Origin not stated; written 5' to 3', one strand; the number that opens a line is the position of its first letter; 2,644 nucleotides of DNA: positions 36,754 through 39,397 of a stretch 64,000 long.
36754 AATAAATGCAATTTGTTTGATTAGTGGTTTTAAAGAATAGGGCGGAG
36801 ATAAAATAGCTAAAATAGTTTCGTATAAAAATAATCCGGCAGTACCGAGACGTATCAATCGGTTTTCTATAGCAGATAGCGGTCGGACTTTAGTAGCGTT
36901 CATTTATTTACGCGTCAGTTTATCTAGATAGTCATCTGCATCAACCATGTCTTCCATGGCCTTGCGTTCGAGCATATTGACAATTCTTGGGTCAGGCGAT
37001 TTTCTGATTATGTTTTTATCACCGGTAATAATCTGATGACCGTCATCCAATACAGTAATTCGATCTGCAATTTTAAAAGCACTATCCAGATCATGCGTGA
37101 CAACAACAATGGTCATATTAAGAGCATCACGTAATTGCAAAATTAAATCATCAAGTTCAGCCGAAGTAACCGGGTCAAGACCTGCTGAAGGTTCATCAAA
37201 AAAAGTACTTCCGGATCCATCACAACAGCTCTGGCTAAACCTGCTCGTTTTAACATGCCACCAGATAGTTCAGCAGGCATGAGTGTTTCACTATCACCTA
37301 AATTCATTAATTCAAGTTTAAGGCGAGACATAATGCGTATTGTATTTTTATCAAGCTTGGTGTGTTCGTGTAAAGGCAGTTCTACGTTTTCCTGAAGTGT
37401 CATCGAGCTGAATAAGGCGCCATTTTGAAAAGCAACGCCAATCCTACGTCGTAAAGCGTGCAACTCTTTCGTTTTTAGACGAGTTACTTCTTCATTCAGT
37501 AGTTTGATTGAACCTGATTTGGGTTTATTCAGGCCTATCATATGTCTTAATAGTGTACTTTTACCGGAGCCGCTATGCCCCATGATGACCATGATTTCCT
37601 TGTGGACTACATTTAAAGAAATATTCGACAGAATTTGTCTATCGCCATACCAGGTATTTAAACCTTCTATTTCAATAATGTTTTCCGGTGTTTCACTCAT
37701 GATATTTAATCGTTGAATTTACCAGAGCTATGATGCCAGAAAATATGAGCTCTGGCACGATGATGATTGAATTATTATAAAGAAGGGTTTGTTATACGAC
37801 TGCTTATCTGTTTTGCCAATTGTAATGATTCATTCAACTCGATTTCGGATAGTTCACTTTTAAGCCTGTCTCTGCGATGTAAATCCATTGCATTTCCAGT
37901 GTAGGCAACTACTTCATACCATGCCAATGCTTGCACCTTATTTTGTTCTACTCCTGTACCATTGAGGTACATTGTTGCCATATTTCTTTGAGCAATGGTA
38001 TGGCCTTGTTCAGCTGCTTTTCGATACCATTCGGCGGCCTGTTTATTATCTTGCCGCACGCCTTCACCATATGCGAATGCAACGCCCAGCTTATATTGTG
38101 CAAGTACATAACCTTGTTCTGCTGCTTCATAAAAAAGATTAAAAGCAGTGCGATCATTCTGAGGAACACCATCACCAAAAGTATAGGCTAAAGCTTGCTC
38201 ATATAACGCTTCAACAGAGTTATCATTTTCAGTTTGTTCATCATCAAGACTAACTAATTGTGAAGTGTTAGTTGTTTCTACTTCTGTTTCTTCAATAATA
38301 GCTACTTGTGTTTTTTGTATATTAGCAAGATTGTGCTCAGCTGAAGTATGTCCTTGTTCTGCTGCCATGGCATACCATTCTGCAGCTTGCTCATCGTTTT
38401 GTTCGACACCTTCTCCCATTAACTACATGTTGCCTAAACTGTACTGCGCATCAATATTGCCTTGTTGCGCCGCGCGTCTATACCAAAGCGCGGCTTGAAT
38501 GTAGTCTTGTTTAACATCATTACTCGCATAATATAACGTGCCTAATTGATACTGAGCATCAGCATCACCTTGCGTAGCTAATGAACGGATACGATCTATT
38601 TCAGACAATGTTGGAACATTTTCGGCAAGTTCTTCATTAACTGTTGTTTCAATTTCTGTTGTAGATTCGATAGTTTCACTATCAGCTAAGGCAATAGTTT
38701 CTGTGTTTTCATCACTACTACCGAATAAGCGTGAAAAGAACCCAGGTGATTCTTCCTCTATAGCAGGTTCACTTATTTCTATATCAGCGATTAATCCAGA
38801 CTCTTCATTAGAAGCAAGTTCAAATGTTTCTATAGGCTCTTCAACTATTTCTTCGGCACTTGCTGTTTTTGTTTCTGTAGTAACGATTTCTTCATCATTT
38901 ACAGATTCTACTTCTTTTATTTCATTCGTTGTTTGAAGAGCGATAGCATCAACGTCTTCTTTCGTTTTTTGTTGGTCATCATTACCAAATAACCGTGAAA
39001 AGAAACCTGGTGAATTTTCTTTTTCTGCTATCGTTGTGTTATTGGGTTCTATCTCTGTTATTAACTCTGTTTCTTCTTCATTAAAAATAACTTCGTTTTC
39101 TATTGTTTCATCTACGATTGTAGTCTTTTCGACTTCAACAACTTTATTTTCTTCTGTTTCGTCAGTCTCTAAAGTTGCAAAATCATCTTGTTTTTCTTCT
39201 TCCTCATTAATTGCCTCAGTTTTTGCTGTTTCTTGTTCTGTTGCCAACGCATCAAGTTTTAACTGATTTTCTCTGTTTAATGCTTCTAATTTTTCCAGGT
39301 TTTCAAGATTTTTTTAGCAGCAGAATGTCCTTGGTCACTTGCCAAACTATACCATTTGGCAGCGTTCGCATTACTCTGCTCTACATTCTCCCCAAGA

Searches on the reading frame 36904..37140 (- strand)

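Call 65: search_protein_families(library=pfam, proteins=[window:36904-37140:-], max_evalue=5)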
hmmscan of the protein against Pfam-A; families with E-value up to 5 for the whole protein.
window:36904-37140:- (78 aa): 1 family
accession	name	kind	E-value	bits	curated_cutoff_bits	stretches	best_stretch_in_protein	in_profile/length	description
PF03665.18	UPF0172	-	0.073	13.4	24.4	1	20-76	136-184/192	Uncharacterised protein family (UPF0172)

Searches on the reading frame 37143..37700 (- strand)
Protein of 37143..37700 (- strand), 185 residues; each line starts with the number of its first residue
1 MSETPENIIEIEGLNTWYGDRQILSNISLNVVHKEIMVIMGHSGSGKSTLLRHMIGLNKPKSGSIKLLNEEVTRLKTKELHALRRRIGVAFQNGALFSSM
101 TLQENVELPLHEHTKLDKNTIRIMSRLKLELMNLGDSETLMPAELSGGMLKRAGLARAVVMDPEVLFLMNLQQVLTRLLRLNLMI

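Call 65: search_protein_families(library=pfam, proteins=[window:37143-37700:-], max_evalue=5)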
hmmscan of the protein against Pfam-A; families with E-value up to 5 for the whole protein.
window:37143-37700:- (185 aa): 33 families (the best 25 are shown)
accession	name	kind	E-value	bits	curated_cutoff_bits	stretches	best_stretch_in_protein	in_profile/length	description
PF00005.33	ABC_tran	-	2.4e-29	103.1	25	1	24-168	1-132/137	ABC transporter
PF03193.22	RsgA_GTPase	-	8.2e-05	22.9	30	1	30-65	102-137/174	RsgA GTPase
PF13401.12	AAA_22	-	8.9e-05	23.3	27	1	33-106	4-75/130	AAA domain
PF13555.12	AAA_29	-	0.00071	19.7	27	1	33-51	21-39/61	P-loop containing region of AAA domain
PF02492.25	cobW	-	0.00075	19.6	20.7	1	36-76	2-41/180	CobW/HypB/UreG, nucleotide-binding domain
PF13191.12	AAA_16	-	0.0022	18.9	32.6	1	35-55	25-45/167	AAA ATPase domain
PF01637.24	ATPase_2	-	0.0034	17.7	33.2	1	34-62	20-48/225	ATPase domain predominantly from Archaea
PF20703.3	nSTAND1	-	0.0037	17.4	27.1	1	17-52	16-51/379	Novel STAND NTPase 1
PF13173.12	AAA_14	-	0.0038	17.7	27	1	34-80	2-47/129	AAA domain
PF25201.1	nSTAND6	-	0.0045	17.5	27.7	1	18-56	2-40/148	Novel STAND NTPase 6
PF25199.1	nSTAND_NTPase5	-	0.0046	17.2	34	1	34-95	41-106/145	Novel STAND NTPase 5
PF13476.12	AAA_23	-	0.018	16.1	27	1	10-52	3-37/201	AAA domain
PF07728.20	AAA_5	-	0.018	15.5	22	1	37-173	2-125/139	AAA domain (dynein-related subfamily)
PF02463.25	SMC_N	-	0.019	14.8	40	1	32-151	22-143/220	RecF/RecN/SMC N terminal domain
PF01580.24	FtsK_SpoIIIE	-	0.02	14.8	24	1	36-55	41-60/221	FtsK/SpoIIIE family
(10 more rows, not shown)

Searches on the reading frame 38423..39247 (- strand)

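Call 65: search_protein_families(library=pfam, proteins=[window:38423-39247:-], max_evalue=5)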
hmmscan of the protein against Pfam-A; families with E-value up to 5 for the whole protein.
window:38423-39247:- (274 aa): 3 families
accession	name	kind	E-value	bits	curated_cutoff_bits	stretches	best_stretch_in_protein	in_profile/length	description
PF08238.18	Sel1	-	8.4e-08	32.9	30.7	1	229-264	1-36/36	Sel1 repeat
PF03501.21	S10_plectin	-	0.11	13.1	26.9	1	198-249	24-73/93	Plectin/S10 domain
PF15001.12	AP-5_subunit_s1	-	0.14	12.6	30.7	1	74-157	11-92/193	AP-5 complex subunit sigma-1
